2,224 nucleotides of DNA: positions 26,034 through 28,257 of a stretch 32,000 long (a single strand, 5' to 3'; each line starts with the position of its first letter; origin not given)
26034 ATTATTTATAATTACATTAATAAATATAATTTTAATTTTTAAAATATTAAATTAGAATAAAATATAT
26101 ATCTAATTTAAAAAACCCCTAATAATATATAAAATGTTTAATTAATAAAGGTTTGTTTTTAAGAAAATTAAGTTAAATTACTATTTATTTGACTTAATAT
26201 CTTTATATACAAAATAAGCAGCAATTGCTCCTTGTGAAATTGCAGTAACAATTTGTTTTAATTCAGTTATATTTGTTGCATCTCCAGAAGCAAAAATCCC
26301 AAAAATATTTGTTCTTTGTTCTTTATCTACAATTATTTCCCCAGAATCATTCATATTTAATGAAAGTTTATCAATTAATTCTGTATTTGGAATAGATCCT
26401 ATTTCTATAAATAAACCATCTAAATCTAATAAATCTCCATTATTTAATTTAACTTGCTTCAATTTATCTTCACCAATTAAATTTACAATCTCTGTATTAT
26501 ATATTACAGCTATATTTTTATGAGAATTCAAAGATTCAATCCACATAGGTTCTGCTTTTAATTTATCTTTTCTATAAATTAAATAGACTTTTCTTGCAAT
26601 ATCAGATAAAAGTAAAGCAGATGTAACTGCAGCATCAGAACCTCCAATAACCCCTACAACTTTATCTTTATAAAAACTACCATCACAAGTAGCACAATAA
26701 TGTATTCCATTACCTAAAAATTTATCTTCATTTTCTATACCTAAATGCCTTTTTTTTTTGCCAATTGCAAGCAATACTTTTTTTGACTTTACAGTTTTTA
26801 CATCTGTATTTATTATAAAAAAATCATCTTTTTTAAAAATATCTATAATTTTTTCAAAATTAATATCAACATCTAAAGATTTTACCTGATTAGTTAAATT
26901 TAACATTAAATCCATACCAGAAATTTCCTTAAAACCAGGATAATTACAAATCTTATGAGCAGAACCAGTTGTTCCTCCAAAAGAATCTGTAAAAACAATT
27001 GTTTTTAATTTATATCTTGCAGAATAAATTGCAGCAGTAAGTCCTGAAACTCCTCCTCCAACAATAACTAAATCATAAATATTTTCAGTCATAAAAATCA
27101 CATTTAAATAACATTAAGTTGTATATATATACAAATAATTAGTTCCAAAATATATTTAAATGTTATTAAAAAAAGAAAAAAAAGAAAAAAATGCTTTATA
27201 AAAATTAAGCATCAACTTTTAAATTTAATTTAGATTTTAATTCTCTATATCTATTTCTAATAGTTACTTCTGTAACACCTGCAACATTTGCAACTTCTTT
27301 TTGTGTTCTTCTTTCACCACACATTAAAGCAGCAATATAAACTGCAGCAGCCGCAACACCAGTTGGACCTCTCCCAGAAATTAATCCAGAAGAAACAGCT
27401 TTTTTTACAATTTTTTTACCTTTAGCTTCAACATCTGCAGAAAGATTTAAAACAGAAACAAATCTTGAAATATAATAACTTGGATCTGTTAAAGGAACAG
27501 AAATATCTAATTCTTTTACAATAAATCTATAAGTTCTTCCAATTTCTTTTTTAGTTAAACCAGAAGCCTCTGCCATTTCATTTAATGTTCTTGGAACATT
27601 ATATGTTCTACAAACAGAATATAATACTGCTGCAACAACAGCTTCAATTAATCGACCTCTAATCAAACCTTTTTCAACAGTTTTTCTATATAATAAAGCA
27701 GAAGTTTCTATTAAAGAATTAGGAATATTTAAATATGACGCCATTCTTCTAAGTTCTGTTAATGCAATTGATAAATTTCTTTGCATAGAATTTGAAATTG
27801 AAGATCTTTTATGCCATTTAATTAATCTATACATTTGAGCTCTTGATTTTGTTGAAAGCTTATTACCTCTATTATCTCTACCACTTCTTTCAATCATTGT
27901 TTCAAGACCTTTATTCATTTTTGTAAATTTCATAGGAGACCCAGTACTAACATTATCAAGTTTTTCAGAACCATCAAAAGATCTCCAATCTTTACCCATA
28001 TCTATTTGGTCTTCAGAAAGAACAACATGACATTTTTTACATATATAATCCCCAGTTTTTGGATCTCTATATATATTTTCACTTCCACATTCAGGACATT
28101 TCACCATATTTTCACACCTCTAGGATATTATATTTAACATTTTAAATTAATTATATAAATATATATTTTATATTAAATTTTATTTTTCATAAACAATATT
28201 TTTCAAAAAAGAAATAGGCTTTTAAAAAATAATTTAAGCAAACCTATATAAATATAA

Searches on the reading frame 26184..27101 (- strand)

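Call 69: search_protein_families(library=pfam, proteins=[window:26184-27101:-], max_evalue=0.01)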
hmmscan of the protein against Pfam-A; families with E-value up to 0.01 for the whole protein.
window:26184-27101:- (306 aa): 10 families
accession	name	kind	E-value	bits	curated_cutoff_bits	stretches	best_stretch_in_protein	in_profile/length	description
PF07992.20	Pyr_redox_2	-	4e-44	151.6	26.1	1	9-291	1-291/291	Pyridine nucleotide-disulphide oxidoreductase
PF13738.12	Pyr_redox_3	-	9.1e-20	71.5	30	1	64-273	82-305/305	Pyridine nucleotide-disulphide oxidoreductase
PF00070.33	Pyr_redox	-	4e-12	46.9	22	1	149-221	2-81/82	Pyridine nucleotide-disulphide oxidoreductase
PF01266.30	DAO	-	7.5e-06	26.1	27.9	1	10-54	1-48/353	FAD dependent oxidoreductase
PF03486.20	HI0933_like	-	3.5e-05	23.8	50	0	10-37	2-29/244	HI0933-like protein Rossmann domain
PF00890.30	FAD_binding_2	-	7.3e-05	22.6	20.4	1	10-46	1-39/414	FAD binding domain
PF12831.13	FAD_oxidored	-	9.2e-05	22.3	27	1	10-43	1-36/416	FAD dependent oxidoreductase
PF01946.23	Thi4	-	0.00014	21.6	26.2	1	9-45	18-57/235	Thi4 family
PF13450.12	NAD_binding_8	-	0.00061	20.5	21.9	1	13-56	1-42/68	NAD(P)-binding Rossmann-like domain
PF01134.28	GIDA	-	0.00067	19.3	22.1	1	10-45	1-29/391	Glucose inhibited division protein A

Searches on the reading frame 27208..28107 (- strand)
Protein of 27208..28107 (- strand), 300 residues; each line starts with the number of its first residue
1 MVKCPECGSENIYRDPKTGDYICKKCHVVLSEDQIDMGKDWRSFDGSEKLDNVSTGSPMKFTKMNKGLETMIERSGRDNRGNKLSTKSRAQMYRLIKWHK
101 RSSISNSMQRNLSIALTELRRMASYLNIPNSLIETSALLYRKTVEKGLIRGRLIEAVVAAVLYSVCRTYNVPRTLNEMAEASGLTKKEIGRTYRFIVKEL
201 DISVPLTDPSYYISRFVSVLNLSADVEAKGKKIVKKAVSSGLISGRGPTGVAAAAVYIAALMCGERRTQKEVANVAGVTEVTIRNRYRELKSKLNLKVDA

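Call 69: search_protein_families(library=pfam, proteins=[window:27208-28107:-], max_evalue=0.01)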
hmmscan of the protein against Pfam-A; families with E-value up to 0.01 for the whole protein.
window:27208-28107:- (300 aa): 9 families
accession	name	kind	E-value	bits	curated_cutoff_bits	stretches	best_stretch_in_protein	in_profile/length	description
PF00382.24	TFIIB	-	1.1e-42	144.4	23.6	2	203-292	2-91/92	Transcription factor TFIIB repeat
PF08271.17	Zn_Ribbon_TF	-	5.2e-16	58.4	29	1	3-44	2-43/43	TFIIB zinc-binding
PF11781.13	Zn_ribbon_RRN7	-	7.3e-05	22.8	27.1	1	3-29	6-30/32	Zinc-finger of RNA-polymerase I-specific TFIIB, Rrn7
PF04545.22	Sigma70_r4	-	0.00039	20.3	24.1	1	264-288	18-42/50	Sigma-70, region 4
PF08273.17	Zn_Ribbon_Prim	-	0.0017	19.1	23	1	2-27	4-32/37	Zinc-binding domain of primase-helicase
PF08274.17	Zn_Ribbon_YjdM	-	0.0021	18.5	30.8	1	3-27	4-26/30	PhnA Zinc-Ribbon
PF13404.12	HTH_AsnC-type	-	0.0022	18.2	27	0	260-291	11-42/42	AsnC-type helix-turn-helix domain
PF02984.24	Cyclin_C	-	0.003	18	22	0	251-294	47-90/119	Cyclin, C-terminal domain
PF23451.1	Zn_ribbon_PaaD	-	0.0044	17.1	27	1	2-27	15-40/53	PaaD zinc beta ribbon domain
